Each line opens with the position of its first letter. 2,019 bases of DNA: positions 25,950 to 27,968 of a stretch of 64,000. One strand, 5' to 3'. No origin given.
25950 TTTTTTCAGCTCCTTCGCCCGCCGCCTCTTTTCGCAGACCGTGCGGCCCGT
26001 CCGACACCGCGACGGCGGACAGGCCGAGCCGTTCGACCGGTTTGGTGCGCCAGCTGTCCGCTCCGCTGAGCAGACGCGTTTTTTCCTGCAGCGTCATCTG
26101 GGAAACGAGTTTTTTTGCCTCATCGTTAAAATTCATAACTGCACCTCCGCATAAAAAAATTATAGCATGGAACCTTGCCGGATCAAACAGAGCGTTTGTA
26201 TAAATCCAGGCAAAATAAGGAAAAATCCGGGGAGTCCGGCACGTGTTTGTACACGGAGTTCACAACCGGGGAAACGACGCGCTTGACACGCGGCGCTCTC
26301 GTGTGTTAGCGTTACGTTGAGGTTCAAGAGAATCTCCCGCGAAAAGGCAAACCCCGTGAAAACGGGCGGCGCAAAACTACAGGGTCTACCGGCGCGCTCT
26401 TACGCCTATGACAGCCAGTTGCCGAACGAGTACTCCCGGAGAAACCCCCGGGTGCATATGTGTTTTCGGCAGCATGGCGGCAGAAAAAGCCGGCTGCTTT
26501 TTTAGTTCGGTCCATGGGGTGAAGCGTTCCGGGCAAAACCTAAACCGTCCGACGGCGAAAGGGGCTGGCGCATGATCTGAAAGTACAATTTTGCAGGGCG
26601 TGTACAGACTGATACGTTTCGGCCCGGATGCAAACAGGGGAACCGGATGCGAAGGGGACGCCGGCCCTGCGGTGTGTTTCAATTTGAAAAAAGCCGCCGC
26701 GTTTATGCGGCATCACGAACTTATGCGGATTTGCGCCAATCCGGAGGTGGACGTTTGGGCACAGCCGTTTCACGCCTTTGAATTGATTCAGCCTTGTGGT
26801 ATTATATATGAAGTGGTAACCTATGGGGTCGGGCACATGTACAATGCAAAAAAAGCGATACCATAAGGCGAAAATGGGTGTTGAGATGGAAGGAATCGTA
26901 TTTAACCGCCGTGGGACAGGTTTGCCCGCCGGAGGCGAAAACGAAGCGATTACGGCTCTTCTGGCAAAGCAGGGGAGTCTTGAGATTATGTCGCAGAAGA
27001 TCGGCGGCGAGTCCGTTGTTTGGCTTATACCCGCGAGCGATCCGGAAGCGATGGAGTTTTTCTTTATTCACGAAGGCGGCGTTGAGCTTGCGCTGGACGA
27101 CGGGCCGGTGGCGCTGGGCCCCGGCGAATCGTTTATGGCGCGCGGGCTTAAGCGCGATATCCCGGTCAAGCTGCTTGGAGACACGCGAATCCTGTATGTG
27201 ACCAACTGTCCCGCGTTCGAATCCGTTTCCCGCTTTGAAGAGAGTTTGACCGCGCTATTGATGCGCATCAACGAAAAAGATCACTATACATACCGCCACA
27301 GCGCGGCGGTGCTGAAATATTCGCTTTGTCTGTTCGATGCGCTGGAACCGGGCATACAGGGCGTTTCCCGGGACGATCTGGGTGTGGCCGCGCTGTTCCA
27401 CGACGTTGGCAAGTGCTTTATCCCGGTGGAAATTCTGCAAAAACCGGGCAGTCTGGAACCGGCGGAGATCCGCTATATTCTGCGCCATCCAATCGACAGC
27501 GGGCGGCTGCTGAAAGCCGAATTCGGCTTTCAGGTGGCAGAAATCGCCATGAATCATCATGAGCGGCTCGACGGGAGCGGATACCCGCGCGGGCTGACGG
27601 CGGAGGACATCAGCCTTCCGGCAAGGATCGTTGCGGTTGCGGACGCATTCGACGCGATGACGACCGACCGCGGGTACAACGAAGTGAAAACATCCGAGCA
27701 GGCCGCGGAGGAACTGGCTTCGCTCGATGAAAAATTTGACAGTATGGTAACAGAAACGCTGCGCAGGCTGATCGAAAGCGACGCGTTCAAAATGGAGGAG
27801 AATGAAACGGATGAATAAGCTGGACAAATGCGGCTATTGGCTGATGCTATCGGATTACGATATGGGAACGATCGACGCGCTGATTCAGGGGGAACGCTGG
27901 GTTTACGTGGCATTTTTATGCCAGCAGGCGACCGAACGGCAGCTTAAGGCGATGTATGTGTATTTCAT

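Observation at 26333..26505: Class-I c-di-GMP riboswitch with terminator in a 690-nt gene-free gap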

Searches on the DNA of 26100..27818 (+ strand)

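Call 6: search_rna_families(source=window, start=26100, end=26950, threshold=evalue, max_evalue=10, show_alignments=3)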
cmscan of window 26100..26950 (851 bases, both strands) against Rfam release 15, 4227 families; matches with E-value up to 10: 3.
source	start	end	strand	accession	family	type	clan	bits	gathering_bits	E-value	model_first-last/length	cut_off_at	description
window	26336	26426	+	RF01051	c-di-GMP-I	Cis-reg; riboswitch;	CL00126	69.5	35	2e-13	1-87/87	no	c-di-GMP-I riboswitch aptamer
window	26738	26798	-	RF00382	DnaX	Cis-reg; frameshift_element;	-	14.7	35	1.8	1-65/65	no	DnaX ribosomal frameshifting element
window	26687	26765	-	RF01394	isrK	Gene; sRNA;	-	12.7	50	5.6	1-77/77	no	isrK Hfq binding RNA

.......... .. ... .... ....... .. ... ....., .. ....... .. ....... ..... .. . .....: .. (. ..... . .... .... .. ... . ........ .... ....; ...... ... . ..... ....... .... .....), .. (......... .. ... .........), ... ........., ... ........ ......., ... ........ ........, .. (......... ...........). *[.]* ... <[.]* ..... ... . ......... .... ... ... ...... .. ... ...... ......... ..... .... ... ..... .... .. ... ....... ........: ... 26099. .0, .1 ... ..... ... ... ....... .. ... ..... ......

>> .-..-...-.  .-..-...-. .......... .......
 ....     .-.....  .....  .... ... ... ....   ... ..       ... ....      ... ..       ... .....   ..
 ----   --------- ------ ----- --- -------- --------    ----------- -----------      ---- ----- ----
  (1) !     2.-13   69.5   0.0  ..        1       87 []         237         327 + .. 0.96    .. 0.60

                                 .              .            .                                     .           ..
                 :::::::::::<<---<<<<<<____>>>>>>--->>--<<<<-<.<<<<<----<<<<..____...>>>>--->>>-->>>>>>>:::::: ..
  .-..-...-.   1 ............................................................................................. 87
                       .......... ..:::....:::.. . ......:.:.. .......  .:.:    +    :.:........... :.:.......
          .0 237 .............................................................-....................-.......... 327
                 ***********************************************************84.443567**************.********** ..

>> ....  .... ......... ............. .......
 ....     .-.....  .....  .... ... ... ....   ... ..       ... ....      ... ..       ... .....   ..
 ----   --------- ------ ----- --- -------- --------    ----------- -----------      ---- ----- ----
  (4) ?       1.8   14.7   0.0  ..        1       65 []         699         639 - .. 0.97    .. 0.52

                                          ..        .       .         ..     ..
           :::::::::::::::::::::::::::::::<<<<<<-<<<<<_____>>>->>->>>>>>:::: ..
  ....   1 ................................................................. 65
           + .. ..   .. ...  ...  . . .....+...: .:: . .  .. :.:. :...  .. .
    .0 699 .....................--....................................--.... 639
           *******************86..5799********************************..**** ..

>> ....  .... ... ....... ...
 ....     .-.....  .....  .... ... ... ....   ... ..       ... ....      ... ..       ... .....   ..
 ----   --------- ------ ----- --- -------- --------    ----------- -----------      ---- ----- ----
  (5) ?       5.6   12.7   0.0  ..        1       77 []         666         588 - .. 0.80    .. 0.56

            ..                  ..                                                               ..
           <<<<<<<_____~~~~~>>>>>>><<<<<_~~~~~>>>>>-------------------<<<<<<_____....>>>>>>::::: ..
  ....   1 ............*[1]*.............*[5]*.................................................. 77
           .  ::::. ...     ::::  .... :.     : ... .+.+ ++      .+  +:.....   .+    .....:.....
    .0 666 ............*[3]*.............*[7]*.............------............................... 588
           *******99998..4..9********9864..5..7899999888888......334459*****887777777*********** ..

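Call 18: search_rna_families(sources=[L007, L008, L009, L010, L011, L012, L013, L014, L015, L016, L017, L018, L019, L020, L022, L023, L024, L026], threshold=gathering)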
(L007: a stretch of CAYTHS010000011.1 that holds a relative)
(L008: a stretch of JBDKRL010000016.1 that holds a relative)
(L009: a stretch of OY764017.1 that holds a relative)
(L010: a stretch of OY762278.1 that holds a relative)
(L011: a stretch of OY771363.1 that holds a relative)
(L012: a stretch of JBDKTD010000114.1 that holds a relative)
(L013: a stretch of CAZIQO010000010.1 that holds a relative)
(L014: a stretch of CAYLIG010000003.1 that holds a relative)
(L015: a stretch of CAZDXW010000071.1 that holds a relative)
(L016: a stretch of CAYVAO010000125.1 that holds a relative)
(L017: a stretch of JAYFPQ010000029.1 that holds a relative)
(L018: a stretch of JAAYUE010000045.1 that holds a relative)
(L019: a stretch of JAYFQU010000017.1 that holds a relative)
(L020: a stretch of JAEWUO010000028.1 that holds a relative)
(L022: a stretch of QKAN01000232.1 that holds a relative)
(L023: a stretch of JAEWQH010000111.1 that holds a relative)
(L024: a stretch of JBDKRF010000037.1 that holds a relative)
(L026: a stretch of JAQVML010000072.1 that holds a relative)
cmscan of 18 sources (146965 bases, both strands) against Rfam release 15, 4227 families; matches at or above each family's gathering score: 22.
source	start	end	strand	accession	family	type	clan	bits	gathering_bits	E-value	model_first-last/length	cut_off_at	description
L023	2986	3074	+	RF01051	c-di-GMP-I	Cis-reg; riboswitch;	CL00126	82.3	35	2.6e-14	1-87/87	no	c-di-GMP-I riboswitch aptamer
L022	2994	3086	+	RF01051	c-di-GMP-I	Cis-reg; riboswitch;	CL00126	80.2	35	8.5e-14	1-87/87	no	c-di-GMP-I riboswitch aptamer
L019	2976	3068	+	RF01051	c-di-GMP-I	Cis-reg; riboswitch;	CL00126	79.8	35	1e-13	1-87/87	no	c-di-GMP-I riboswitch aptamer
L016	3019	3107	+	RF01051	c-di-GMP-I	Cis-reg; riboswitch;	CL00126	79.3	35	1.4e-13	1-87/87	no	c-di-GMP-I riboswitch aptamer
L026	335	426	+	RF01051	c-di-GMP-I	Cis-reg; riboswitch;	CL00126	77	35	5.1e-13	1-87/87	no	c-di-GMP-I riboswitch aptamer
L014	2976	3068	+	RF01051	c-di-GMP-I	Cis-reg; riboswitch;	CL00126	75.9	35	9.4e-13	1-87/87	no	c-di-GMP-I riboswitch aptamer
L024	37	128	+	RF01051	c-di-GMP-I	Cis-reg; riboswitch;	CL00126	75.9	35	9.3e-13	1-87/87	no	c-di-GMP-I riboswitch aptamer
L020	2974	3066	+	RF01051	c-di-GMP-I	Cis-reg; riboswitch;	CL00126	75.2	35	1.4e-12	1-87/87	no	c-di-GMP-I riboswitch aptamer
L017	3019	3107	+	RF01051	c-di-GMP-I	Cis-reg; riboswitch;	CL00126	75.1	35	1.5e-12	1-87/87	no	c-di-GMP-I riboswitch aptamer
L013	3018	3105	+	RF01051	c-di-GMP-I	Cis-reg; riboswitch;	CL00126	74.1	35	2.6e-12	1-87/87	no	c-di-GMP-I riboswitch aptamer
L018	2985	3077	+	RF01051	c-di-GMP-I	Cis-reg; riboswitch;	CL00126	73.5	35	3.5e-12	1-87/87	no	c-di-GMP-I riboswitch aptamer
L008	2957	3055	+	RF01051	c-di-GMP-I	Cis-reg; riboswitch;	CL00126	73.2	35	4.4e-12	1-87/87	no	c-di-GMP-I riboswitch aptamer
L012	2989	3085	+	RF01051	c-di-GMP-I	Cis-reg; riboswitch;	CL00126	71.3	35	1.2e-11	1-87/87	no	c-di-GMP-I riboswitch aptamer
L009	2972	3071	+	RF01051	c-di-GMP-I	Cis-reg; riboswitch;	CL00126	71.2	35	1.3e-11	1-87/87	no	c-di-GMP-I riboswitch aptamer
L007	3092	3184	+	RF01051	c-di-GMP-I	Cis-reg; riboswitch;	CL00126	70.9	35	1.6e-11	1-87/87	no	c-di-GMP-I riboswitch aptamer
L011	2987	3083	+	RF01051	c-di-GMP-I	Cis-reg; riboswitch;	CL00126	70.7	35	1.7e-11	1-87/87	no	c-di-GMP-I riboswitch aptamer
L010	2971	3070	+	RF01051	c-di-GMP-I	Cis-reg; riboswitch;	CL00126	69.8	35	2.9e-11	1-87/87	no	c-di-GMP-I riboswitch aptamer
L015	3019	3107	+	RF01051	c-di-GMP-I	Cis-reg; riboswitch;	CL00126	69.8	35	3e-11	1-87/87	no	c-di-GMP-I riboswitch aptamer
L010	5487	5576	+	RF01051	c-di-GMP-I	Cis-reg; riboswitch;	CL00126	63.8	35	8.5e-10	1-87/87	no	c-di-GMP-I riboswitch aptamer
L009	5486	5575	+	RF01051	c-di-GMP-I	Cis-reg; riboswitch;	CL00126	63.7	35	8.9e-10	1-87/87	no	c-di-GMP-I riboswitch aptamer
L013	5503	5592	+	RF01051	c-di-GMP-I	Cis-reg; riboswitch;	CL00126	63.6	35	9.3e-10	1-87/87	no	c-di-GMP-I riboswitch aptamer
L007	2572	2644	+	RF00005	tRNA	Gene; tRNA;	CL00001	62.5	29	8.5e-11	1-71/71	no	tRNA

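Call 21: build_rna_model(alignment_id=A1, structure=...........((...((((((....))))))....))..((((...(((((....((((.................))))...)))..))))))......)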
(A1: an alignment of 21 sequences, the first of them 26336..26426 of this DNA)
Model R1 built from alignment A1 (21 sequences, 101 columns); structure: as given.
model positions 93; base pairs 21; branch points 1; effective number of sequences 1.28; information 0.614 bits per position. Calibrated on 0.2 Mb of random sequence (short: E-values are rough).
structure used (alignment columns):
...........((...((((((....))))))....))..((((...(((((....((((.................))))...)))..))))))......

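Call 22: search_with_rna_model(model_id=R1, sources=[window, L007, L008, L009, L010, L011, L012, L013, L014, L015, L016, L017, L018, L019, L020, L021, L022, L023, L024, L025, L026, L027, L028, L029, L030, L031, L032, L033, L034, L035, L036, L037, L038, L039, L040, L041, L042, L043, L044, L045, L046, L047, L048, L049, L050, L051, L052, L053, L054, L055, L056, L057, L058, L059, L060, L061, L062, L063, L064, L065, L066, L067, L068, L069, L070, L071, L072, L073, L074, L075, L076, L077, L078, L079, L080, L081], max_evalue=0.001, make_alignment=true)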
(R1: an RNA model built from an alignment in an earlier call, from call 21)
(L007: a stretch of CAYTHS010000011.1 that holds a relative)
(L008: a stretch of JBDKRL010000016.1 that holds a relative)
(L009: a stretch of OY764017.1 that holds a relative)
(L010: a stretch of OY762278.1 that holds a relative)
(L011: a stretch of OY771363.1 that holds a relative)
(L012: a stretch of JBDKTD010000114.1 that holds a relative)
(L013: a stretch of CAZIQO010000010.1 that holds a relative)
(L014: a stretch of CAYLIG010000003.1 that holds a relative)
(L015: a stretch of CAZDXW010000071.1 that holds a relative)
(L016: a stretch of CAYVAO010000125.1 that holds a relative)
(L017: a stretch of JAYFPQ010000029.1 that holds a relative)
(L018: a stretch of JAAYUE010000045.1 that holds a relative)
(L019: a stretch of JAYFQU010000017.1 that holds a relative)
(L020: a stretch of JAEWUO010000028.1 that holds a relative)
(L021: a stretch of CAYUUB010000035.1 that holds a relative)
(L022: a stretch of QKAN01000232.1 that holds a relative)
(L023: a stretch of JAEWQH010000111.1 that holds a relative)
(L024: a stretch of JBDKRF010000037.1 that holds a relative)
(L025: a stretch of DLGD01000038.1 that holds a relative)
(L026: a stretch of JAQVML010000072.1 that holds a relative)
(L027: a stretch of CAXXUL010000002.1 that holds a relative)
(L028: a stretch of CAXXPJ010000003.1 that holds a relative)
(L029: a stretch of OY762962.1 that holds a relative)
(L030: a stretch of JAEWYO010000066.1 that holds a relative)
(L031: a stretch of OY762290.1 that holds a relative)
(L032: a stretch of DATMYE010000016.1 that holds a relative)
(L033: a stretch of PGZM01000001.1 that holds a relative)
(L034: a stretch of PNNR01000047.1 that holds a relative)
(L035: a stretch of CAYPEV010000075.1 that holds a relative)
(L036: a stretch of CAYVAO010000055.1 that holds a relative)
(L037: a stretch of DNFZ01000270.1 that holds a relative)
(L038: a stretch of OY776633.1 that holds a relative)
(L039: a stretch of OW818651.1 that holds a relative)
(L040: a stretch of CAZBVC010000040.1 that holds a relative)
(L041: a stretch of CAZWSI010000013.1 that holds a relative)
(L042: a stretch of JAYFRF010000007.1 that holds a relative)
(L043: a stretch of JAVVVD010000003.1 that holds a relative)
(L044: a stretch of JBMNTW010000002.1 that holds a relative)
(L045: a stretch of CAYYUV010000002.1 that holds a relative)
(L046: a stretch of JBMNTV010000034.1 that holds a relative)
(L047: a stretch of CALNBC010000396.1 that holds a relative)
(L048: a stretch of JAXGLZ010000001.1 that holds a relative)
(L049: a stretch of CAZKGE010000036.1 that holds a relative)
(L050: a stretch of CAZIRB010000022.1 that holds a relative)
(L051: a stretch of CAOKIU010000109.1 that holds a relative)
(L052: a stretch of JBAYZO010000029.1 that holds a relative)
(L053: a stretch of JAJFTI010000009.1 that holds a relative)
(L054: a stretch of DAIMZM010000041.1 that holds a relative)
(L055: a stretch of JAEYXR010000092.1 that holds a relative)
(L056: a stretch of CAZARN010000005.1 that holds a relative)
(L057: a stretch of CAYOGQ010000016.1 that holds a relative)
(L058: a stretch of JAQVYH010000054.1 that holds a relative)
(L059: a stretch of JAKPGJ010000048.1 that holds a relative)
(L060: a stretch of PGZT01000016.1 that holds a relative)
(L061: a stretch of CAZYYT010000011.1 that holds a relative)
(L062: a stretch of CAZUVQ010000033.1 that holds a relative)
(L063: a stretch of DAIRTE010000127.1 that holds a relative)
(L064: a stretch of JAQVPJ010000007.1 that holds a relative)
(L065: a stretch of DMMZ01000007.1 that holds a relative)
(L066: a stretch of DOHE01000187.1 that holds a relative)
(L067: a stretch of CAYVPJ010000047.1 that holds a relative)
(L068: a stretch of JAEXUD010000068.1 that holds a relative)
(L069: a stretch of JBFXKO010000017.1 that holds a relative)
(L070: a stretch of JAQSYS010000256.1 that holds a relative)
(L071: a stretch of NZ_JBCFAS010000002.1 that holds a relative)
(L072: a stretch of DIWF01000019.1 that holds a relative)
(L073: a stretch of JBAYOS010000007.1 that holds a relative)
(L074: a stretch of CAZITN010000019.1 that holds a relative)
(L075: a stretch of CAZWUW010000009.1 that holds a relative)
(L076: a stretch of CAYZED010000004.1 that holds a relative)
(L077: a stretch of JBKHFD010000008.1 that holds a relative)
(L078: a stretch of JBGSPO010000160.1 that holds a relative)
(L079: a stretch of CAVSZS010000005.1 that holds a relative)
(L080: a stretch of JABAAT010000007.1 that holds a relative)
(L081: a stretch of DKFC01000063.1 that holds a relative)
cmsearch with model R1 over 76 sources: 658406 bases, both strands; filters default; matches with E-value up to 0.001: 81.
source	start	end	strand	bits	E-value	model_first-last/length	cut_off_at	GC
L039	2897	2989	+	109.3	2e-24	1-93/93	no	0.55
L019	2976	3068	+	107.4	6.1e-24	1-93/93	no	0.55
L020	2974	3066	+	106.1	1.3e-23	1-93/93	no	0.56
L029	2963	3055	+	105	2.4e-23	1-93/93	no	0.59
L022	2994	3086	+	104.8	2.8e-23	1-93/93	no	0.51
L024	37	128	+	104.5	3.3e-23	1-93/93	no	0.6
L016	3019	3107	+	104.1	4.2e-23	1-93/93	no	0.57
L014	2976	3068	+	102.9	8.3e-23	1-93/93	no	0.61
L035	2971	3063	+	102.4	1.1e-22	1-93/93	no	0.57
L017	3019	3107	+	102.4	1.1e-22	1-93/93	no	0.58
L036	2986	3077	+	102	1.4e-22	1-93/93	no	0.58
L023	2986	3074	+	101.9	1.5e-22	1-93/93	no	0.58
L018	2985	3077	+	101.4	1.9e-22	1-93/93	no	0.58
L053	3011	3099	+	101.3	2e-22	1-93/93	no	0.6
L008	2957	3055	+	100.8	2.7e-22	1-93/93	no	0.56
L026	335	426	+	100.6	3.1e-22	1-93/93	no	0.57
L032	2973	3065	+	100.1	4e-22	1-93/93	no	0.57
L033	2973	3065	+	99.9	4.5e-22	1-93/93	no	0.55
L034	2977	3068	+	99.6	5.4e-22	1-93/93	no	0.54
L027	2993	3084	+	98.7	9.1e-22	1-93/93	no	0.55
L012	2989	3085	+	97.9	1.4e-21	1-93/93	no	0.55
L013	3018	3105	+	97.5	1.8e-21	1-93/93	no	0.58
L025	2976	3068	+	97.4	1.9e-21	1-93/93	no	0.56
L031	2987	3078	+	96.7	2.8e-21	1-93/93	no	0.55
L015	3019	3107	+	96.7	2.8e-21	1-93/93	no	0.58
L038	3071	3163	+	95.8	4.7e-21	1-93/93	no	0.56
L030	2971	3063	+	95.6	5.5e-21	1-93/93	no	0.57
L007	3092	3184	+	95.5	5.6e-21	1-93/93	no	0.56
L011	2987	3083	+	95.1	7.2e-21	1-93/93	no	0.53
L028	3073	3165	+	95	7.6e-21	1-93/93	no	0.56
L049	1298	1387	+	94.2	1.2e-20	1-93/93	no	0.67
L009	2972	3071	+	94.1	1.3e-20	1-93/93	no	0.5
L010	2971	3070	+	93.9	1.5e-20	1-93/93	no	0.49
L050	3383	3472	+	93.7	1.6e-20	1-93/93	no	0.67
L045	2990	3076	+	93.4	1.9e-20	1-93/93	no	0.61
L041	2903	2989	+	91.5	5.6e-20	1-93/93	no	0.6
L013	5503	5592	+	90.9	7.9e-20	1-93/93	no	0.6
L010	5487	5576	+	90.7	9.1e-20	1-93/93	no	0.52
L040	2919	3007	+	90.4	1.1e-19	1-93/93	no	0.57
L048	2981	3065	+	90.3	1.2e-19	1-93/93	no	0.61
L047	782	866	+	89.8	1.5e-19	1-93/93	no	0.59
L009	5486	5575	+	89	2.4e-19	1-93/93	no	0.51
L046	2458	2542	+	87.9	4.6e-19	1-93/93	no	0.59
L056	2943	3027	+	87.3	6.5e-19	1-93/93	no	0.6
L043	2956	3041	+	86.9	7.9e-19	1-93/93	no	0.56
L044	2997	3081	+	85.9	1.4e-18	1-93/93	no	0.6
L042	2994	3094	+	84.1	4e-18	1-93/93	no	0.47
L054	2453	2536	-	82.3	1.1e-17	1-93/93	no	0.62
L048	5430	5515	+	80.9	2.6e-17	1-93/93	no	0.58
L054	2695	2779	+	80.4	3.4e-17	1-93/93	no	0.56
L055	2889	2973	+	79.7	5e-17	1-93/93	no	0.55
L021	1402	1493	+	79.6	5.2e-17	1-93/93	no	0.52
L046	4905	4989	+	79.6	5.3e-17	1-93/93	no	0.58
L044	5426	5510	+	78.7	8.7e-17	1-93/93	no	0.6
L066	2197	2281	+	77.7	1.6e-16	1-93/93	no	0.49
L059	3049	3151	+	75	7.3e-16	1-93/93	no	0.47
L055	5460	5546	+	74.7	8.7e-16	1-93/93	no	0.45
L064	3022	3108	+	74.3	1.1e-15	1-93/93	no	0.48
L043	5428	5512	+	72.9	2.5e-15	1-93/93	no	0.53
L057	2876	2960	+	72.7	2.7e-15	1-93/93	no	0.54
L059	5430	5519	+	72.4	3.3e-15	1-93/93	no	0.51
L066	2023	2107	+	72.1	3.9e-15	1-93/93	no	0.55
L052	2923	3010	+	69.4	1.8e-14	1-93/93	no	0.52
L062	219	302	+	69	2.4e-14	1-93/93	no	0.48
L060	2980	3065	+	68.6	2.8e-14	1-93/93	no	0.55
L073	5080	5177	+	67.5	5.3e-14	1-93/93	no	0.41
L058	3076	3158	+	66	1.3e-13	1-93/93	no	0.49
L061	3072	3154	+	65.9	1.3e-13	1-93/93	no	0.52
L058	5393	5477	+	65.8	1.4e-13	1-93/93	no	0.46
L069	3253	3329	+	65.7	1.5e-13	1-93/93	no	0.42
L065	3050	3133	+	65.5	1.7e-13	1-93/93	no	0.4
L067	156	240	+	65.3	1.9e-13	1-93/93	no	0.62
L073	2742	2824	+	65.3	1.9e-13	1-93/93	no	0.52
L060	5325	5414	+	65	2.3e-13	1-93/93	no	0.41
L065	5388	5479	+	65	2.4e-13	1-93/93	no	0.43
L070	891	966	+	64.9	2.5e-13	1-93/93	no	0.41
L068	3311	3386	+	64.2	3.6e-13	1-93/93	no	0.43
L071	3268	3343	+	63.9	4.3e-13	1-93/93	no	0.51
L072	3276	3351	+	63.7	4.9e-13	1-93/93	no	0.47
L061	5393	5476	+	58.6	9e-12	1-93/93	no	0.48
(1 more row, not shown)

Alignment A2: 81 matches aligned to the model, 131 columns, each read 5' to 3' on its own strand. Consensus structure (alignment columns), stored with it:
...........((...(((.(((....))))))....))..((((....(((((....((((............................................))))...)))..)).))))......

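Call 48: search_with_rna_model(model_id=R1, sources=[L082, L083, L084, L085, L086, L088, L089, L090, L091, L092, L093, L094, L095, L097, L098, L099, L100, L101], max_evalue=0.001)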
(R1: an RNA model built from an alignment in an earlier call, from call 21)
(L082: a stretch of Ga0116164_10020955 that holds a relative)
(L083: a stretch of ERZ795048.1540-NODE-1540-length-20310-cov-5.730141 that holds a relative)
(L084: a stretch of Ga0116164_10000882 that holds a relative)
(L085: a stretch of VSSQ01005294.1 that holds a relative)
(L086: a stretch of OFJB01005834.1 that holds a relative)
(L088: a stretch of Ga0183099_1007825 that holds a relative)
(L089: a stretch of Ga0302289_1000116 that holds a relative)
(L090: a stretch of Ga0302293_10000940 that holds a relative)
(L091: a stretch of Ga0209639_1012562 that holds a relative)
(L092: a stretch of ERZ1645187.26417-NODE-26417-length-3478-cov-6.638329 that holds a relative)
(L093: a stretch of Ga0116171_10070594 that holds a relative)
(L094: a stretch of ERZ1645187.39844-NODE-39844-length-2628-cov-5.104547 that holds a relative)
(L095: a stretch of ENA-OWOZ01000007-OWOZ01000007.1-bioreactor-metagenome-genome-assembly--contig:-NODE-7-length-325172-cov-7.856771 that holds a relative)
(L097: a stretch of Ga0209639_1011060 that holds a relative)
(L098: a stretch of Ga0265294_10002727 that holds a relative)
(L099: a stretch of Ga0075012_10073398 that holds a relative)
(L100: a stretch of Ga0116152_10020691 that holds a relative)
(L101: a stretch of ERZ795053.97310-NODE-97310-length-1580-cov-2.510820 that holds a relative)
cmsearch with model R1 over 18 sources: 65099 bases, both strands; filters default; matches with E-value up to 0.001: 18.
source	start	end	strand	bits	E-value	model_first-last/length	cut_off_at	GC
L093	186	278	+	106.7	9.1e-25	1-93/93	no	0.58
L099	971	1061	+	106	1.4e-24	1-93/93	no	0.59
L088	646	738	+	103.9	4.6e-24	1-93/93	no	0.58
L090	970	1061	+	103.4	5.9e-24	1-93/93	no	0.6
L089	970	1061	+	101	2.3e-23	1-93/93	no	0.59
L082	1198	1288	+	100.7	2.9e-23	1-93/93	no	0.6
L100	943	1030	+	97.5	1.8e-22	1-93/93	no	0.58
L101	39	135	+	96.8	2.6e-22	1-93/93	no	0.48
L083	963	1062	+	96.8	2.7e-22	1-93/93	no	0.51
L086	477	565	+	95.7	5e-22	1-93/93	no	0.58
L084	955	1054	+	95.6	5.3e-22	1-93/93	no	0.55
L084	3464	3553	+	92.6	2.9e-21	1-93/93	no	0.59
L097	735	819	+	89.9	1.4e-20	1-93/93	no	0.62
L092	2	90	+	87.7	5.1e-20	5-93/93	no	0.52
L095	1010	1095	+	86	1.3e-19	1-93/93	no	0.59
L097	3153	3237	+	82.2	1.1e-18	1-93/93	no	0.58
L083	3505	3596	+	79.6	5.1e-18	1-93/93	no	0.52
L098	923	1010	+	69.4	1.8e-15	1-93/93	no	0.52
